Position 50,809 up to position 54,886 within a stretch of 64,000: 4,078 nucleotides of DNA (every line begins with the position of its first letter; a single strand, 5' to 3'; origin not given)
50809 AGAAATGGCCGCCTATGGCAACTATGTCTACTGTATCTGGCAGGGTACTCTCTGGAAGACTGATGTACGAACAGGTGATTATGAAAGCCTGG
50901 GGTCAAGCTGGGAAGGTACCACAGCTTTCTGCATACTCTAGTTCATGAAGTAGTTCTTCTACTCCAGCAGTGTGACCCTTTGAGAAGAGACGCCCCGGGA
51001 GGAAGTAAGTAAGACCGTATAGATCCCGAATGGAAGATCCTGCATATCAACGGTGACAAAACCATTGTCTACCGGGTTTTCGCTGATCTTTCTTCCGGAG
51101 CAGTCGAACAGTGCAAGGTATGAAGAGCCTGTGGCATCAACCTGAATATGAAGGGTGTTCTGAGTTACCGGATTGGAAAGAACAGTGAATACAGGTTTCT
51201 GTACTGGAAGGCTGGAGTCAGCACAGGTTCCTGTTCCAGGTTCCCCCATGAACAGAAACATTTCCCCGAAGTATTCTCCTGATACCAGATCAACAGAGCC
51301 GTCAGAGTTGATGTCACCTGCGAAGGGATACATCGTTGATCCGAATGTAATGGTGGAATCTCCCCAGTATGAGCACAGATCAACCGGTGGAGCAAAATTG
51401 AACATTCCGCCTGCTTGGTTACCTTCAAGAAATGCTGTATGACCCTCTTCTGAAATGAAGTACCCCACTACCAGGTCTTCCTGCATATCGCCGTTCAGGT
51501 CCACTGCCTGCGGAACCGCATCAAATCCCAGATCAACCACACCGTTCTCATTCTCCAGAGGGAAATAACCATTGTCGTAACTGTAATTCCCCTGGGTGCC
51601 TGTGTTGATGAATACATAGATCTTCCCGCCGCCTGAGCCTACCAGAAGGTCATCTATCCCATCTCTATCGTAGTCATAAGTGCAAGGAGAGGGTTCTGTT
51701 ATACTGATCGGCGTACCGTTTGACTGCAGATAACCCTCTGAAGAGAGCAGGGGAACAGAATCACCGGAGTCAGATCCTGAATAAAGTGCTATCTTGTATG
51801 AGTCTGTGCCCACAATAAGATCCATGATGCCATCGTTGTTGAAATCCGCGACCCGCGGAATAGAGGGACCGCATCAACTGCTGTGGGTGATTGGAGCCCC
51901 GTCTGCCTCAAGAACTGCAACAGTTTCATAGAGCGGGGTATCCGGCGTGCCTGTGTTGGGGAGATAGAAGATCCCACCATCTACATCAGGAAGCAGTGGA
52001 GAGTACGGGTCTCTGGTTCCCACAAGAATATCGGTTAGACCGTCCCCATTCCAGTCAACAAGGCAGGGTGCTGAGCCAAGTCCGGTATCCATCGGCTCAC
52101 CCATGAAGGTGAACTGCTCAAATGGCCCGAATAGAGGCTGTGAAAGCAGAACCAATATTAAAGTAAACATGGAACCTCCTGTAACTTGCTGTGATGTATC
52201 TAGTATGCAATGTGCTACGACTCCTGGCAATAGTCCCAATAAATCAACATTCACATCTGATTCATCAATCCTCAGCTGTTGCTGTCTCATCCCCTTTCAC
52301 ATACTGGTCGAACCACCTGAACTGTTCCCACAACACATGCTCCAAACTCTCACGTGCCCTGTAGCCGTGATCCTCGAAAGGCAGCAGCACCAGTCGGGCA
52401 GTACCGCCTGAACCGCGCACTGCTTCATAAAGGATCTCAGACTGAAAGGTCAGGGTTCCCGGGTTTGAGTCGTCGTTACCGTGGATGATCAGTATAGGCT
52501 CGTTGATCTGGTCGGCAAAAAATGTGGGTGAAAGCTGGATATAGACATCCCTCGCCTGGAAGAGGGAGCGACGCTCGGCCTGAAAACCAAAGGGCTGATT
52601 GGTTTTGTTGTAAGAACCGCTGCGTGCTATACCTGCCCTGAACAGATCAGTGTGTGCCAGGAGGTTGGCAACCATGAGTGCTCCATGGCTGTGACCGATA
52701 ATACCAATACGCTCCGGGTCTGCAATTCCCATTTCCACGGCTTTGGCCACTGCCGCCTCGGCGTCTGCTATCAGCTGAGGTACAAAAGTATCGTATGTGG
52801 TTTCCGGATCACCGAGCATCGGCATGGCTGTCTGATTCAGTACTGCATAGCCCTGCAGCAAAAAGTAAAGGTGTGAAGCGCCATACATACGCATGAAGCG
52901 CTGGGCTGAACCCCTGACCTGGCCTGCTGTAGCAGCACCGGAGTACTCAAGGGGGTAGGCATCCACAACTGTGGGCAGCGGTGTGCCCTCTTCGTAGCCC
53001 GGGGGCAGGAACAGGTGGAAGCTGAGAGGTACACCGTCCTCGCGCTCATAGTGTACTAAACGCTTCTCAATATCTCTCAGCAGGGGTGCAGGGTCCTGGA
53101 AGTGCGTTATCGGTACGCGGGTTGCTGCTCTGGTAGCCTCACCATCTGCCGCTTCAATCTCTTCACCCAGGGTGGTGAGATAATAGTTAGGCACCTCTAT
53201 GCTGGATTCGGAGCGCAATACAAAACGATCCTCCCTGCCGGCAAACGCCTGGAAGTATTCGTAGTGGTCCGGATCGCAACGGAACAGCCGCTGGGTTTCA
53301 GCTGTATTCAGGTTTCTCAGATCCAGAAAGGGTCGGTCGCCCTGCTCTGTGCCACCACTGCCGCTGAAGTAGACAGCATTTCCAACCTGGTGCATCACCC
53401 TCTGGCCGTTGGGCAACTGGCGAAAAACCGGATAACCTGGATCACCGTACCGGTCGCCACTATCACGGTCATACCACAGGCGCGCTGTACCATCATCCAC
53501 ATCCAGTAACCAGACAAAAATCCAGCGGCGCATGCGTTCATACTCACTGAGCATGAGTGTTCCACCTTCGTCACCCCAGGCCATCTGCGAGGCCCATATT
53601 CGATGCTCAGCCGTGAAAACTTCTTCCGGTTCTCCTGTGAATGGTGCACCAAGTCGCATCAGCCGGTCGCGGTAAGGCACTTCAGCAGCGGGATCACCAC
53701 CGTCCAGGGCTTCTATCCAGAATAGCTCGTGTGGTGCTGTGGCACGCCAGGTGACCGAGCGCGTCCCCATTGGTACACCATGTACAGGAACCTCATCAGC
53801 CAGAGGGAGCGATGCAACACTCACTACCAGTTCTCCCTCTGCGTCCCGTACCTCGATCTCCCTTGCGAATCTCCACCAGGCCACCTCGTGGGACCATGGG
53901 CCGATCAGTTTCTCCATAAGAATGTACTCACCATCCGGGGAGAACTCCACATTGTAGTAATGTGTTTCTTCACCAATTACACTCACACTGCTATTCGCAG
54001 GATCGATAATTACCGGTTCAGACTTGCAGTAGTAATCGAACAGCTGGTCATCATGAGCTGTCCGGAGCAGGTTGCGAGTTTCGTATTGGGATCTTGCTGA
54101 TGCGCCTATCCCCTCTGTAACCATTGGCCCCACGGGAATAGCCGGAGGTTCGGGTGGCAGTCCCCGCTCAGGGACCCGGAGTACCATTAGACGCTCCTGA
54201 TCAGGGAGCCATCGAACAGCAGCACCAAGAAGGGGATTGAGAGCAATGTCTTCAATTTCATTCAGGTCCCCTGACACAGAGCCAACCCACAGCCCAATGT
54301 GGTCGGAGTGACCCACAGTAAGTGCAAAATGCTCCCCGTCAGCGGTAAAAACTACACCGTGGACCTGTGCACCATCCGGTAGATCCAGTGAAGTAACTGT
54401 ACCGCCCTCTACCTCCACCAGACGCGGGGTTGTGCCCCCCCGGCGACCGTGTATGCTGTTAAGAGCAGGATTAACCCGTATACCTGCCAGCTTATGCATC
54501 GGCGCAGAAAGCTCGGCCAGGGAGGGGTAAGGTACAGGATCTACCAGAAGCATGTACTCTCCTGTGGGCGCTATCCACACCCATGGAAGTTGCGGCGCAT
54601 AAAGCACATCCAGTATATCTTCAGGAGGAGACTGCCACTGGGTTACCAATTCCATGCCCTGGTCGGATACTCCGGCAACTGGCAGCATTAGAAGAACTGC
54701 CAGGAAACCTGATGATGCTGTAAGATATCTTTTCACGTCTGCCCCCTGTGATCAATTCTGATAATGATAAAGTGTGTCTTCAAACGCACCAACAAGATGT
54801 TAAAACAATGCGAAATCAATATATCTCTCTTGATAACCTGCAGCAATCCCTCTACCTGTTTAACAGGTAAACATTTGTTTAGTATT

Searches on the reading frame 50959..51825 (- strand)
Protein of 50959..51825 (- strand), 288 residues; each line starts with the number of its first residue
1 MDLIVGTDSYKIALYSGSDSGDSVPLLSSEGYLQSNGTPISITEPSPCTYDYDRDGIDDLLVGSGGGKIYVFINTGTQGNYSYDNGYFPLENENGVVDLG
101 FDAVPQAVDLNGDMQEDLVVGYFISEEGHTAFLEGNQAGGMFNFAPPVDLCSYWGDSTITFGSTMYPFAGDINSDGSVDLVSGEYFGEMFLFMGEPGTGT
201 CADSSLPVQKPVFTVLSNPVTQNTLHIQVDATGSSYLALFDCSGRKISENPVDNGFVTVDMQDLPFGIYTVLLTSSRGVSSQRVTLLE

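Call 74: search_protein_families(library=pfam, proteins=[window:50959-51825:-], max_evalue=0.0001)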
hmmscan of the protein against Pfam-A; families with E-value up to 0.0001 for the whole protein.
window:50959-51825:- (288 aa): 2 families
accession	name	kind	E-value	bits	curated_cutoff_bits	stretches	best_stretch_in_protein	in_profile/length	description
PF13517.12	FG-GAP_3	-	8.7e-11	42.7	26.9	2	109-181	1-60/61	FG-GAP-like repeat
PF01839.29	FG-GAP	-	4e-09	36.6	22.1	0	46-72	4-37/37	FG-GAP repeat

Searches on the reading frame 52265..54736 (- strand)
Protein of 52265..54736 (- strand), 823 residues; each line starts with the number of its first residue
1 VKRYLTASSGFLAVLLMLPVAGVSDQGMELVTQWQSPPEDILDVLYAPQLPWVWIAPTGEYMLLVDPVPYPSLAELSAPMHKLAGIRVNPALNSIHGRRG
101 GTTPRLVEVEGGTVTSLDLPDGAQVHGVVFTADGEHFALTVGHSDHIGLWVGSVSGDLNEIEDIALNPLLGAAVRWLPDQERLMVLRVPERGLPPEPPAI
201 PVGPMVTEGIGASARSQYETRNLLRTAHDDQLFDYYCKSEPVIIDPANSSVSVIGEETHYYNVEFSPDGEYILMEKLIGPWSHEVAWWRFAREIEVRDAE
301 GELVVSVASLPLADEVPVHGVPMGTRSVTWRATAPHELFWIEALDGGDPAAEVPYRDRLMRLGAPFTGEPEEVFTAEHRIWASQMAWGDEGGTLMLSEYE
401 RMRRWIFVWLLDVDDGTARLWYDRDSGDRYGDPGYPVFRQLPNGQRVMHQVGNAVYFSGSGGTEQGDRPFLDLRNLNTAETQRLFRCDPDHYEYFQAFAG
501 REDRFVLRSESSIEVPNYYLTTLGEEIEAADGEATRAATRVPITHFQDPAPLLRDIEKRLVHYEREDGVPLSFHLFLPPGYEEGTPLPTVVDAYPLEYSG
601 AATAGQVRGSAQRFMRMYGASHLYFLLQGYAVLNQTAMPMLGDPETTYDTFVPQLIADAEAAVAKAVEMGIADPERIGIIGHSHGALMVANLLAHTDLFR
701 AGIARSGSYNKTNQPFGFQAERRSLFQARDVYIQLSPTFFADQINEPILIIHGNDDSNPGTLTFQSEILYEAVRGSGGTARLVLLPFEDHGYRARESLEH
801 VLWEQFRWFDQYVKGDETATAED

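Call 74: search_protein_families(library=pfam, proteins=[window:52265-54736:-], max_evalue=0.0001)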
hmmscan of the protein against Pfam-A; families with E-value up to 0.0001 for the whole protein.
window:52265-54736:- (823 aa): 1 family
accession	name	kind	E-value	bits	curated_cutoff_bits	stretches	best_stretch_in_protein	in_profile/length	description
PF00326.27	Peptidase_S9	-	2.8e-19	69.9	22.6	1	656-814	45-211/213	Prolyl oligopeptidase family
